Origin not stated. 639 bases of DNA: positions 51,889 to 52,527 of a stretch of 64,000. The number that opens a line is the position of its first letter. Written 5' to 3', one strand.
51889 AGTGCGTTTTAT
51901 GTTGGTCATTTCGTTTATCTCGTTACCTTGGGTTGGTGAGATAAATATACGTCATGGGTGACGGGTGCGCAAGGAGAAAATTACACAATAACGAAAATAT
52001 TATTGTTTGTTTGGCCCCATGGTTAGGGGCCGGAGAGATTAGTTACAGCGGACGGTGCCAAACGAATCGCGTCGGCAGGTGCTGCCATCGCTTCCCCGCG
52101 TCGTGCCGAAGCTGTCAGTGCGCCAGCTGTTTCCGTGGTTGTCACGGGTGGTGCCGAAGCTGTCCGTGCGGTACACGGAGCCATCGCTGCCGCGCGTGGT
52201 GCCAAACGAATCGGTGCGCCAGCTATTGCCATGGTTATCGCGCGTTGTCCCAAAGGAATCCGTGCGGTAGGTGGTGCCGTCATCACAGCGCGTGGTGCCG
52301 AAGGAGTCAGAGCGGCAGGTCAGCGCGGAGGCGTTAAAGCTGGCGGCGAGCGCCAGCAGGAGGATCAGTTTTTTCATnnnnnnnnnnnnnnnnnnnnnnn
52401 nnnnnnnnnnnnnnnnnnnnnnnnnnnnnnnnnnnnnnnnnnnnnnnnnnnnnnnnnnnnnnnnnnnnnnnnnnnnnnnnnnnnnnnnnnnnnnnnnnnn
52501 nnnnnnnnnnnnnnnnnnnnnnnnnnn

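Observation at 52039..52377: Secreted protein built from six tandem 16-residue repeats (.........-x-NHGNSW)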

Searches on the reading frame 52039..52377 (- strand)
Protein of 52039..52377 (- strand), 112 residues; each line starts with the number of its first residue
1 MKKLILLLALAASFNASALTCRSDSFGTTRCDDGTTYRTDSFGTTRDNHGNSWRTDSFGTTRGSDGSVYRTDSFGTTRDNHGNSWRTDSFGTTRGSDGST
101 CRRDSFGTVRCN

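Call 4: search_protein_families(library=pfam, proteins=[window:52039-52377:-], max_evalue=10)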
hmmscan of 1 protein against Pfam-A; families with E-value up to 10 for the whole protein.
window:52039-52377:- (112 aa): 2 families
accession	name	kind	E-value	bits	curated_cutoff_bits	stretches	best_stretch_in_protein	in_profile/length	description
PF17729.6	DUF5569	-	0.22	11.9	37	2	16-52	70-105/225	Family of unknown function (DUF5569)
PF23641.1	YmcF-like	-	0.98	10.1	27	0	30-48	10-28/62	YmcF-like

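Call 5: search_protein_families(library=phrogs, proteins=[window:52039-52377:-], max_evalue=1)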
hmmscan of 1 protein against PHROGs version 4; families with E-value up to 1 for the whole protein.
window:52039-52377:- (112 aa): 8 families
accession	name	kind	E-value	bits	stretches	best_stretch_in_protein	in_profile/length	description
phrog_35995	-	unknown function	0.073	14.2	0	52-71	40-59/120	-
phrog_21975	-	unknown function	0.086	14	0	47-56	6-15/68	-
phrog_11462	-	unknown function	0.1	13.7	1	13-41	35-63/92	-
phrog_15259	-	unknown function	0.18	12.9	0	62-93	7-40/57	-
phrog_38721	-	unknown function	0.3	12.3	0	57-100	6-48/93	-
phrog_20128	-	unknown function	0.49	11.4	0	23-66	74-119/229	-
phrog_13926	-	unknown function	0.78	11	0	32-45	32-45/70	-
phrog_6594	-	unknown function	0.92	10.3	0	47-56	32-41/61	-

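Call 6: search_protein_families(library=ncbifam, proteins=[window:52039-52377:-], max_evalue=10)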
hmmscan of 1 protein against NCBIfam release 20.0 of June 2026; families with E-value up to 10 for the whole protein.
window:52039-52377:- (112 aa): 1 family
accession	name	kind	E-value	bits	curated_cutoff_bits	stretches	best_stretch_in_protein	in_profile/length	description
NF035936.1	agg_sub_LPXTH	equivalog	0.0064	16.2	100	1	20-104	26-111/281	serine-rich aggregation substance UasX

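Call 10: find_homologous_proteins(query=window:52039-52377:-, max_evalue=0.01)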
Query window:52039-52377:- (112 aa): 81 proteins with E <= 0.01 among 2028 candidates.
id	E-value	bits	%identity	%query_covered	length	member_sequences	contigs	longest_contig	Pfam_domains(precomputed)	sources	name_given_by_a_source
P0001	1.5e-49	185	84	97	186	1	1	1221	-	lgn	-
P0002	1.4e-48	181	79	97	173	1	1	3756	-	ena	-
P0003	5.5e-48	180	77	100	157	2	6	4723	-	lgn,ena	-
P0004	1.4e-47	178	80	96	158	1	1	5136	-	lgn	-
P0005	3.2e-47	177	76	100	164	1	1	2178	-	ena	-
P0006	7.6e-47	176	77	96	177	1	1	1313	-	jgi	jgi:hypothetical protein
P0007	1.5e-46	175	80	94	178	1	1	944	-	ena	-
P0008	7.5e-46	173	88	83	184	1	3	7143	-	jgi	jgi:hypothetical protein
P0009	5.9e-45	170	75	100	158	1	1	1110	-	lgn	-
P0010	7.0e-45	170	74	97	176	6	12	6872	-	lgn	-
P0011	2.6e-44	168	77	95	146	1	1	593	-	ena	-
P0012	3.6e-42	161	73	100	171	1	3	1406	-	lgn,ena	-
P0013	5.1e-40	154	67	100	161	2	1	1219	-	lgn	-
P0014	3.3e-34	135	61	98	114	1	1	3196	-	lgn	-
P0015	6.3e-32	128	74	72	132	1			-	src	-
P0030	1.2e-21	95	69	60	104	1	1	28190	-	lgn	-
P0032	9.0e-21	92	54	97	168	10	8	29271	-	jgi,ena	-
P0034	1.2e-20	91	49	96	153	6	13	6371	-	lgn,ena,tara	tara:strand:- start:3 stop:464 length:462 start_codon:yes stop_codon:yes gene_type:complete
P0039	1.4e-19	88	61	73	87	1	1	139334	-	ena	-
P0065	4.4e-15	74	58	71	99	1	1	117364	-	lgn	-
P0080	3.5e-4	38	54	54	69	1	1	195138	-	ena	-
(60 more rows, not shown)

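Call 19: find_encoding_contigs(protein=P0039, flank=8000, max_places=3)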
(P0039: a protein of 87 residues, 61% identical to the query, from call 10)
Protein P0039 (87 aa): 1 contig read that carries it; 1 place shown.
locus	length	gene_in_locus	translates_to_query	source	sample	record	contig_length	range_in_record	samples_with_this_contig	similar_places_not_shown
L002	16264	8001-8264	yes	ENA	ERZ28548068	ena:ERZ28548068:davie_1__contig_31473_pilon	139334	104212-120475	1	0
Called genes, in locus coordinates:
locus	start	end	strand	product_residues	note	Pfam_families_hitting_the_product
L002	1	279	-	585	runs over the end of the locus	PF00672:HAMP, PF00512:HisKA, PF02518:HATPase_c, PF13589:HATPase_c_3 (weak)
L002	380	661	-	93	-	PF00072:Response_reg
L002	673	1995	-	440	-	PF20161:VpsR (weak), PF00072:Response_reg, PF00211:Guanylate_cyc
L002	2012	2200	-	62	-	-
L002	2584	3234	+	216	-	PF00027:cNMP_binding, PF13545:HTH_Crp_2, PF00325:Crp (weak)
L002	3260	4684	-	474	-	PF13742:tRNA_anti_2, PF01336:tRNA_anti-codon, PF02601:Exonuc_VII_L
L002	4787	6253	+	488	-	PF00478:IMPDH, PF00977:His_biosynth (faint), PF00571:CBS, PF03060:NMO, PF01070:FMN_dh, PF01645:Glu_synthase (weak)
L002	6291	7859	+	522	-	PF00117:GATase, PF07722:Peptidase_C26 (weak), PF02540:NAD_synthase, PF00958:GMP_synt_C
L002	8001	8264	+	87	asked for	-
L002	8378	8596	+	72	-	-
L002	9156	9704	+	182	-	PF04307:YdjM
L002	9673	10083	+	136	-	-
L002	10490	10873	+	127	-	PF00903:Glyoxalase (weak)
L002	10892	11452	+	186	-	PF00478:IMPDH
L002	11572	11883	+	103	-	PF00478:IMPDH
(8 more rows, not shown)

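Call 20: find_encoding_contigs(protein=P0065, flank=8000, max_places=3)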
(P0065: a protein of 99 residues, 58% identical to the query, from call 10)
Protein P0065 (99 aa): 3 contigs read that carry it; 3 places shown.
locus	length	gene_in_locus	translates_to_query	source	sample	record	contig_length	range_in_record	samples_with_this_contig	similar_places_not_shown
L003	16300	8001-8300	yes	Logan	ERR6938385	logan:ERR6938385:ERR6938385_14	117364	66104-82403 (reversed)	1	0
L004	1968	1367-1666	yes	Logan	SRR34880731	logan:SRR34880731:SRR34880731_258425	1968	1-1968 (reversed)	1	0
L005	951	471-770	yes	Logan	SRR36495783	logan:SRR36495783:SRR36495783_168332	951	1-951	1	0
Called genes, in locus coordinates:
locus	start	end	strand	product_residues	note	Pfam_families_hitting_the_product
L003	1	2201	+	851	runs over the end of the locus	PF28082:ZorA-like_t1, PF01442:Apolipoprotein (faint), PF04513:Baculo_PEP_C (faint), PF28082:ZorA-like_t1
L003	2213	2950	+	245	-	PF13677:MotB_plug, PF00691:OmpA (weak)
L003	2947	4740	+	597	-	PF15611:EH_Signature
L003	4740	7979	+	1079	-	PF00176:SNF2-rel_dom, PF00271:Helicase_C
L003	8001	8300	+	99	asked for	-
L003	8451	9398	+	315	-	-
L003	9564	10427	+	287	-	PF00350:Dynamin_N (faint), PF01926:MMR_HSR1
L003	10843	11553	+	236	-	-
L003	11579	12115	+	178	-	PF14237:GYF_2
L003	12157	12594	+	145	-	-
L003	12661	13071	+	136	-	-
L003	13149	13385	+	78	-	PF06006:DUF905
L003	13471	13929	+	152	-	PF03230:Antirestrict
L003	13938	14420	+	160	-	PF04002:RadC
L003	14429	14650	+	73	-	PF06174:DUF987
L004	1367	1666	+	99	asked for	-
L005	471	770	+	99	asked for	-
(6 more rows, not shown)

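Call 22: find_encoding_contigs(protein=P0030, flank=8000, max_places=2)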
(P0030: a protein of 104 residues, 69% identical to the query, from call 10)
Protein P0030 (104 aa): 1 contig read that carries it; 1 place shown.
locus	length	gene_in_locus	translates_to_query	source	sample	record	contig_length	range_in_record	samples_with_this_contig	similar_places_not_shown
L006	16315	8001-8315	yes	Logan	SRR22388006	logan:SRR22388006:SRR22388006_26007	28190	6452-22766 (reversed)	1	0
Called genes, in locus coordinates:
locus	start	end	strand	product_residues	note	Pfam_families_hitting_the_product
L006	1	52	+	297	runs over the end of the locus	-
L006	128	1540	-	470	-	-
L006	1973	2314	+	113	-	PF13560:HTH_31 (weak)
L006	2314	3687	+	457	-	PF07804:HipA_C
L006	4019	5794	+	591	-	-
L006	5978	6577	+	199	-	-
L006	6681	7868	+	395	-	PF21189:PHA02142, PF09414:RNA_ligase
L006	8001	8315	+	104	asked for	-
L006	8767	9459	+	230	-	-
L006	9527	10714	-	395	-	-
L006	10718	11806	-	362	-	-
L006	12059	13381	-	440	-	PF13657:Couple_hipA, PF07804:HipA_C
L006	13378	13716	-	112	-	PF13560:HTH_31, PF13744:HTH_37, PF12844:HTH_19 (weak), PF01381:HTH_3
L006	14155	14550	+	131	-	-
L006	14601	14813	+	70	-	-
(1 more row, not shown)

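Call 23: find_encoding_contigs(protein=P0032, flank=8000, max_places=3)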
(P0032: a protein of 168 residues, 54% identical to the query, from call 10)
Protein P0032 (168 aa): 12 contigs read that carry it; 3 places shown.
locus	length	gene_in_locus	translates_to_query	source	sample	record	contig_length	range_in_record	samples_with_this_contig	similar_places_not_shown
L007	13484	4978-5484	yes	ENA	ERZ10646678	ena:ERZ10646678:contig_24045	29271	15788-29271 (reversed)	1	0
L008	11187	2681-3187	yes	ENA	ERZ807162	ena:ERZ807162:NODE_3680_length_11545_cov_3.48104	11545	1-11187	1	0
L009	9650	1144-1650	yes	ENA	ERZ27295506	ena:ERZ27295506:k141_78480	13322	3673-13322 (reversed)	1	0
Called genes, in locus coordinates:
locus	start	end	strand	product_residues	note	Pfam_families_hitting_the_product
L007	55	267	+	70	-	PF14090:HTH_39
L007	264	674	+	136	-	-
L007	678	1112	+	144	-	-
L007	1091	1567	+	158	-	-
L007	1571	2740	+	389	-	-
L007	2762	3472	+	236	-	-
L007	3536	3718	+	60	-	-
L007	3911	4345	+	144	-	PF05766:NinG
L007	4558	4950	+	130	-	-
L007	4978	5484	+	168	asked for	-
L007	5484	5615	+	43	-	-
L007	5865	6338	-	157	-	-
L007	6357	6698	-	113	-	PF08291:Peptidase_M15_3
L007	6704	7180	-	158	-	-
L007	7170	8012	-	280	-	-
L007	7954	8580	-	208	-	-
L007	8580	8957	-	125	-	-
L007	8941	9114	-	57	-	-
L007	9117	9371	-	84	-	-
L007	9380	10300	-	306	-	-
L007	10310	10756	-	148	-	-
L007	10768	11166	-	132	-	-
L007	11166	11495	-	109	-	-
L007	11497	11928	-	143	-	PF16778:Phage_tail_APC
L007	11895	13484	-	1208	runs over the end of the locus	-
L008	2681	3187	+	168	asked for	-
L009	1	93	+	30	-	?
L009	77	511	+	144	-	PF05766:NinG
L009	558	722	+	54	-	-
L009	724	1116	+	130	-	-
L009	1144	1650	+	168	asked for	-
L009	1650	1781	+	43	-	-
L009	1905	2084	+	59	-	-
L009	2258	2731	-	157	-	-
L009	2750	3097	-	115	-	PF08291:Peptidase_M15_3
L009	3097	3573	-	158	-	-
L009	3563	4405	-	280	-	-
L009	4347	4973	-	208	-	-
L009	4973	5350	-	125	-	-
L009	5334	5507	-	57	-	-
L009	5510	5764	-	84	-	-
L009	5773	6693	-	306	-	-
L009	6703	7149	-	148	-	-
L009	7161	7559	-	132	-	-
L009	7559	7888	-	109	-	-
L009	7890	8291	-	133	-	PF16778:Phage_tail_APC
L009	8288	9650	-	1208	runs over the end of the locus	-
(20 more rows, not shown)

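Call 24: predict_structure(alignment_id=A1)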
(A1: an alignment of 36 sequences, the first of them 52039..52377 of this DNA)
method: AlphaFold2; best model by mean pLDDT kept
length: 112 residues; sequences in the alignment: 36
mean_pLDDT: 83.8   pTM: 0.59
mean pLDDT of the five models: 83.8, 82.6, 81.0, 80.0, 78.7
residues with pLDDT >= 90: 45; 70-90: 50; 50-70: 13; < 50: 4
segments of 3 or more residues with pLDDT < 50: 12-15
pLDDT, mean of each block of 10 residues (from residue 1): 56 62 88 91 90 89 92 88 89 89 86 87
secondary structure, 60 per line:
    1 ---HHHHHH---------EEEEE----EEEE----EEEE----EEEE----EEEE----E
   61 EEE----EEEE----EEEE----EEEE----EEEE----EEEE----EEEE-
elements in order: H4-9 E19-23 E28-31 E36-39 E44-47 E52-55 E60-63 E68-71 E76-79 E84-87 E92-95 E100-103 E108-111

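Call 26: find_encoding_contigs(protein=P0080, flank=8000, max_places=2)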
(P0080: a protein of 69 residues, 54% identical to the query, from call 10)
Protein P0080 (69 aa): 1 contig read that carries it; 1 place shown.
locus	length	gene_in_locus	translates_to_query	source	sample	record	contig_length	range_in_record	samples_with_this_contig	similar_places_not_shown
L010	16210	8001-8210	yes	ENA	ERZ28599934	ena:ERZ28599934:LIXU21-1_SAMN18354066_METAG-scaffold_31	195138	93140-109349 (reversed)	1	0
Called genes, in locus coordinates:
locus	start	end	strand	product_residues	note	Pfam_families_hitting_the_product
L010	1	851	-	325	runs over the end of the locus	PF01032:FecCD, PF00950:ABC-3 (weak)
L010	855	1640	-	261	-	-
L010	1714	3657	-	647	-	PF07715:Plug, PF00593:TonB_dep_Rec_b-barrel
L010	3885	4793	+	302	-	PF02091:tRNA-synt_2e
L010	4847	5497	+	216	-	PF08768:THAP4_heme-bd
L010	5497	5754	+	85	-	-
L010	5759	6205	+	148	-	-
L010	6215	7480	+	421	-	PF00328:His_Phos_2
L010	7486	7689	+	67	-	PF04480:DUF559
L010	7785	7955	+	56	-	-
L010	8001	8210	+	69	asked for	-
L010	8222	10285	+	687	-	PF02092:tRNA_synt_2f, PF05746:DALR_1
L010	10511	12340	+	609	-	PF00999:Na_H_Exchanger, PF06826:Asp-Al_Ex, PF02254:TrkA_N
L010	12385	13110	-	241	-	PF06293:Kdo, PF01636:APH (faint), PF01163:RIO1, PF10707:YrbL-PhoP_reg (faint), PF19974:TCAD9 (weak)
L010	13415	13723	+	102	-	PF07661:MORN_2 (faint)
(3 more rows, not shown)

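Call 27: find_encoding_contigs(protein=P0010, flank=6000, max_places=4)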
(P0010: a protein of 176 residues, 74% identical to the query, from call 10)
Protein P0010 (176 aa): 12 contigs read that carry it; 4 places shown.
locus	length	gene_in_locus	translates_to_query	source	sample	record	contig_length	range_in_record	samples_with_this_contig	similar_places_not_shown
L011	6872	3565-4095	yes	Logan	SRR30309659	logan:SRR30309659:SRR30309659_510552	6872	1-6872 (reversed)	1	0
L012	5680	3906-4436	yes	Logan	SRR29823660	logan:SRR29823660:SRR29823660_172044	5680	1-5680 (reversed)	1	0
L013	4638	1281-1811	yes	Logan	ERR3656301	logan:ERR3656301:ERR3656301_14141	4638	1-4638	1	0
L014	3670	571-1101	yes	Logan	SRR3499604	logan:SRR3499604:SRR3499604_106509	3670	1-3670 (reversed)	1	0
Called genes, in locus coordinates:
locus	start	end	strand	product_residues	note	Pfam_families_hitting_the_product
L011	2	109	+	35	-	?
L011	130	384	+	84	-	PF02604:PhdYeFM_antitox, PF12910:PHD_like (weak)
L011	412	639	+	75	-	PF06769:YoeB_toxin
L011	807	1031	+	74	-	PF09720:Unstab_antitox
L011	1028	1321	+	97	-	-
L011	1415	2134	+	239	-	PF13391:HNH_2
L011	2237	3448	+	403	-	PF02417:Chromate_transp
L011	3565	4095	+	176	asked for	-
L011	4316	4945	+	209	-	PF01810:LysE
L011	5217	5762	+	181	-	PF02834:LigT_PEase, PF10469:AKAP7_NLS, PF13563:2_5_RNA_ligase2, PF02834:LigT_PEase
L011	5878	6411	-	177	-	PF08547:CIA30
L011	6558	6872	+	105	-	?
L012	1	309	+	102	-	?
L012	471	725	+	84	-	PF02604:PhdYeFM_antitox, PF12910:PHD_like (weak)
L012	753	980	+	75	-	PF06769:YoeB_toxin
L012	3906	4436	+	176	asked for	-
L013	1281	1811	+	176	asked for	-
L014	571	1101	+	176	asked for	-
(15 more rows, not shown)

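Call 34: find_related_loci(query=A2, collection=genome_contigs, flank=6000)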
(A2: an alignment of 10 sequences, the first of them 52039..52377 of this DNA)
Query A2 (112 aa) in genome_contigs; peptide patterns used: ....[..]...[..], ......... (x = any residue, [..] = any of these).
60 stretches matched a pattern; 38 encode a relative of the query (tblastn E <= 1e-3); 37 distinct loci.
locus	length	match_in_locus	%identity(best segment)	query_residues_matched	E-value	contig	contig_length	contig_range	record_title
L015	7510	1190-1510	88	5-112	6e-57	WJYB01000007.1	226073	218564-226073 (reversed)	Enterobacteriaceae bacterium RIT714 7, whole genome shotgun sequence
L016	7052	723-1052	85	3-112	2e-56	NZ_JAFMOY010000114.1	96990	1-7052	Rahnella ecdela strain FRB 231 NODE_20_length_96990_cov_42.719439, whole genome shotgun sequence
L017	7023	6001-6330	85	3-112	2e-56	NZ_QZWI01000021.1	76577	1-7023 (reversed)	Rahnella bruchi strain DSM 27398 contig_0021, whole genome shotgun sequence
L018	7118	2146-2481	78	1-112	2e-54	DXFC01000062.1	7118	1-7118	MAG TPA_asm: Candidatus Halomonas stercoripullorum isolate 1193 CHK77__C116776_L7118_SAMEA104467286, whole genome shotgu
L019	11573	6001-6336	80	1-112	6e-54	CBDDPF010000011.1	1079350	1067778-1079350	MAG: Endozoicomonadaceae bacterium isolate 17fc2c02-d069-4e89-b034-8c3bf2a7bc4d genome assembly, contig: contig_10, whol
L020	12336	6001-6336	80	1-112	6e-54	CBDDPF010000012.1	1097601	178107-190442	MAG: Endozoicomonadaceae bacterium isolate 17fc2c02-d069-4e89-b034-8c3bf2a7bc4d genome assembly, contig: contig_11, whol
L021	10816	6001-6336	79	1-112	2e-52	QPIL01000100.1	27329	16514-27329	MAG: Methylococcales symbiont of Iophon sp. n. MRB-2018 isolate M1 NODE_24_length_27329_cov_9.59238_ID_47, whole genome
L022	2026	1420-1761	76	1-112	6e-53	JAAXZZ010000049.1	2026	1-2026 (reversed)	MAG: Gammaproteobacteria bacterium isolate AS02xzSISU_62 13404_AS02, whole genome shotgun sequence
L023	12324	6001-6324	77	5-112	5e-52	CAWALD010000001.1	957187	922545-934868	MAG: uncultured Alphaproteobacteria bacterium isolate MFD01721.bin.2.156 genome assembly, contig: contig_16659, whole ge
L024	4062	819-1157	75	1-112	5e-51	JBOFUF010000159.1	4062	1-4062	MAG: Shewanella sp. isolate WFFMC_MAG_611 k139_138480_flag=1_multi=5.0000_len=4062, whole genome shotgun sequence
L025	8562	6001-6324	77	5-112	5e-51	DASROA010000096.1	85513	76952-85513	MAG TPA_asm: Thiopseudomonas sp. isolate SMAG_U10256 k141_243126, whole genome shotgun sequence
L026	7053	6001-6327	78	4-112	6e-51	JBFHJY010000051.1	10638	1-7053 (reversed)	MAG: Azoarcus sp. isolate Mix_sand07.2021.05.G.75 k141_504747_length_10638_cov_35.7785, whole genome shotgun sequence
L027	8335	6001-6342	75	1-112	2e-50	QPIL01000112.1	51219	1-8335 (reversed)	MAG: Methylococcales symbiont of Iophon sp. n. MRB-2018 isolate M1 NODE_12_length_51219_cov_9.92887_ID_23, whole genome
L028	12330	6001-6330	75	5-112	3e-50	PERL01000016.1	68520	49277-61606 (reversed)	MAG: Hyphomicrobium sp. isolate DS3.3.23 DS3_1000081_68520, whole genome shotgun sequence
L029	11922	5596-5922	74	4-112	7e-49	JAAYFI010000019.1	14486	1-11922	MAG: Gammaproteobacteria bacterium isolate AS07pgkLD_56 48647_AS07, whole genome shotgun sequence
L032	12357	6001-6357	71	1-112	1e-48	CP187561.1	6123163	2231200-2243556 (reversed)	Comamonadaceae bacterium 25HG05S-68 chromosome, complete genome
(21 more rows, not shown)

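Call 35: find_related_loci(query=A2, collection=viral_contigs, flank=6000)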
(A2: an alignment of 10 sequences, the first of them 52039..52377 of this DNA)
Query A2 (112 aa) in viral_contigs; peptide patterns used: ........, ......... (x = any residue, [..] = any of these).
111 stretches matched a pattern; 72 encode a relative of the query (tblastn E <= 1e-3); 72 distinct loci.
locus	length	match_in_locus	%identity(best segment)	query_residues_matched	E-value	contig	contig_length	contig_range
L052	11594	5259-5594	98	1-112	3e-67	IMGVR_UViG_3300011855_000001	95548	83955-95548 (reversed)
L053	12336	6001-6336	98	1-112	5e-67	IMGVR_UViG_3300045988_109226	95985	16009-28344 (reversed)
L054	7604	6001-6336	79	1-112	3e-53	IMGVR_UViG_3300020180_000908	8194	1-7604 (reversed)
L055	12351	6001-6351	74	1-112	2e-50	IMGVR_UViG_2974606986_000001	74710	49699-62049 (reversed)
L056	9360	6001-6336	67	1-112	7e-48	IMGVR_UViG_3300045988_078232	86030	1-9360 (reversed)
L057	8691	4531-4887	61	1-112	2e-43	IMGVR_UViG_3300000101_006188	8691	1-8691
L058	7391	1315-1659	57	5-112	4e-28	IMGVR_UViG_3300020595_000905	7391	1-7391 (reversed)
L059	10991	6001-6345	57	5-112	4e-28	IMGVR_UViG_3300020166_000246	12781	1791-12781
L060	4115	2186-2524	49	5-112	3e-27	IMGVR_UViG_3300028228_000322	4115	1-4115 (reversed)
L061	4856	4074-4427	53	1-112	3e-27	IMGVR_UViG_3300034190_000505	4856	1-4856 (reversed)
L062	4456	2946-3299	53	1-112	3e-27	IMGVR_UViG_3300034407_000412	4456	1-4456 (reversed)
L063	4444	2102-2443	48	4-112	1e-26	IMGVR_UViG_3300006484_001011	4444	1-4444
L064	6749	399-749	54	1-111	1e-26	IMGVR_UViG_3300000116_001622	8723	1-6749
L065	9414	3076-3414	50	5-112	1e-26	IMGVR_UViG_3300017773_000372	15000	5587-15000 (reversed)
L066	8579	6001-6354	49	1-112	2e-26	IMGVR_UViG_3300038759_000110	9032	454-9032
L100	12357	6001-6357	47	1-112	2e-23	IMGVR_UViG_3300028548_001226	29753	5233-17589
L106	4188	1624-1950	46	5-112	4e-22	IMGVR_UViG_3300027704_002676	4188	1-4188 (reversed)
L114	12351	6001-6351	45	1-111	7e-20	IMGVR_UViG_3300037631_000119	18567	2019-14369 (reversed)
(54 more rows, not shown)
